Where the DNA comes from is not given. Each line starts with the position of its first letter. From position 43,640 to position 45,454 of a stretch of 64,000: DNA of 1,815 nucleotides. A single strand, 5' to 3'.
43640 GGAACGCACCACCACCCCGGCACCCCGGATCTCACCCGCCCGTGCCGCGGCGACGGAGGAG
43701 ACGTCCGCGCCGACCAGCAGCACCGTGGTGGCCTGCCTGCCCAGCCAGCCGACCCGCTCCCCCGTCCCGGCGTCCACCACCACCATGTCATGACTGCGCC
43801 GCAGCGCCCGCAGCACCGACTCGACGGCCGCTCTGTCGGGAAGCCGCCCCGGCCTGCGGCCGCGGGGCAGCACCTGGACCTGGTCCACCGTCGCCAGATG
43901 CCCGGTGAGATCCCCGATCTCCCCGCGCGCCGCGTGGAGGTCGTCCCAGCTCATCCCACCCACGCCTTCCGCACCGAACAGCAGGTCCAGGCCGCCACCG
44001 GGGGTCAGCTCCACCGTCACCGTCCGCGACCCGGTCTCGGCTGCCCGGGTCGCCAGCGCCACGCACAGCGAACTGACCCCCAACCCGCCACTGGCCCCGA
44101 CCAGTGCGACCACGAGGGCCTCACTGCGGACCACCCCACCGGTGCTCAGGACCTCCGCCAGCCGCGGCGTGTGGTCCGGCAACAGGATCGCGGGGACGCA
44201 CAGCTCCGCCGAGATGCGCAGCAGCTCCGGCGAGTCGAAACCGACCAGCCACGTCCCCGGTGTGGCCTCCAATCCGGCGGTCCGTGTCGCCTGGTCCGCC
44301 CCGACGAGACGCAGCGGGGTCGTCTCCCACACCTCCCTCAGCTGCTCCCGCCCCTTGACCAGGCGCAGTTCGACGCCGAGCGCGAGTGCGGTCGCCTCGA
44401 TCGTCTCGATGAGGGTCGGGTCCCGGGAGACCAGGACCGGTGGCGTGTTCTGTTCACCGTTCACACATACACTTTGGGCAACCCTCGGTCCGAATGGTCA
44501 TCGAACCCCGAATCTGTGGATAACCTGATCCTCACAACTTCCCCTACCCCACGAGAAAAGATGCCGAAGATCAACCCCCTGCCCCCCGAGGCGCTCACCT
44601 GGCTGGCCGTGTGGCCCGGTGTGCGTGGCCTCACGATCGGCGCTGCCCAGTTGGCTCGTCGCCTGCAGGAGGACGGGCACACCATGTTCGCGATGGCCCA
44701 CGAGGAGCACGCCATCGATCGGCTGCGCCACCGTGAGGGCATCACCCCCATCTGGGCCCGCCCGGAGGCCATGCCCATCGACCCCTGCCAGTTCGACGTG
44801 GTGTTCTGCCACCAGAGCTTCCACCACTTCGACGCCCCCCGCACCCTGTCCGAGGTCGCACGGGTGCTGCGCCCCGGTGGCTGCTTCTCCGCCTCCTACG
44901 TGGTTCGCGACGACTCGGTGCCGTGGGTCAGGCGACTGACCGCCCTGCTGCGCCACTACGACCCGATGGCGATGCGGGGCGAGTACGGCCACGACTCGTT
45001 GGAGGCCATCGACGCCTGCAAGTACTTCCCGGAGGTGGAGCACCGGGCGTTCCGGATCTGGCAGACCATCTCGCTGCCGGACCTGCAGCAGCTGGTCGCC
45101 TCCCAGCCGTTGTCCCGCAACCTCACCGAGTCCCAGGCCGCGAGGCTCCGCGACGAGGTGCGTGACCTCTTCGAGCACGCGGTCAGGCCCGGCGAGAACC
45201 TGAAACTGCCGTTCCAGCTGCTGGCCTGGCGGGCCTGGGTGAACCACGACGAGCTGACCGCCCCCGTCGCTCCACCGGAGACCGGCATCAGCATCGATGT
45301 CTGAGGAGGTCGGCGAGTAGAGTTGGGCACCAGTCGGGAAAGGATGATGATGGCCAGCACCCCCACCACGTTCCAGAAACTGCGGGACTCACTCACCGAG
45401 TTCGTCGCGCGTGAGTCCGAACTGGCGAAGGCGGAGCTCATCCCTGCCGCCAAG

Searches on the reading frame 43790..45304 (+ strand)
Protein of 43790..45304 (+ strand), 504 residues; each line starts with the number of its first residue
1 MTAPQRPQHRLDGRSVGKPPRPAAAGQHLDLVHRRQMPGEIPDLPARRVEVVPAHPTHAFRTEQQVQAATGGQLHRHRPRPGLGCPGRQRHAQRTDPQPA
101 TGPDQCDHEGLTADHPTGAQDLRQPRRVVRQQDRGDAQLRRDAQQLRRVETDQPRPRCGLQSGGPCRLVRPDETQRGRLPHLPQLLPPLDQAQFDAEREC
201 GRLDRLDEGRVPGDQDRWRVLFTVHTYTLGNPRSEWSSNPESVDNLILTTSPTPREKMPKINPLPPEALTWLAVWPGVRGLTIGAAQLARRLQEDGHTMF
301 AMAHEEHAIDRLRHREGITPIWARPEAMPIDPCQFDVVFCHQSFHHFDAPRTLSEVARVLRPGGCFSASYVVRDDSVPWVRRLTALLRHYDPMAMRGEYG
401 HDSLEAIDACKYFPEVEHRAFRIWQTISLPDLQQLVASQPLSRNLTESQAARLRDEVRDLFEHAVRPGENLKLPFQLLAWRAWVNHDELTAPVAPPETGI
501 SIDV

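Call 85: search_protein_families(library=pfam, proteins=[window:43790-45304:+], max_evalue=0.00001)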
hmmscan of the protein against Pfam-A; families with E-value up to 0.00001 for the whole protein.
window:43790-45304:+ (504 aa): 3 families
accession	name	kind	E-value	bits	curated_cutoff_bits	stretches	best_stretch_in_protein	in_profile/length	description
PF08241.18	Methyltransf_11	-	2.8e-11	44.3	21.2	1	284-366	6-93/95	Methyltransferase domain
PF13649.12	Methyltransf_25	-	3.5e-09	37.7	27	1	283-364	6-97/97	Methyltransferase domain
PF08242.18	Methyltransf_12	-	2.1e-06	28.8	30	1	326-366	52-98/98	Methyltransferase domain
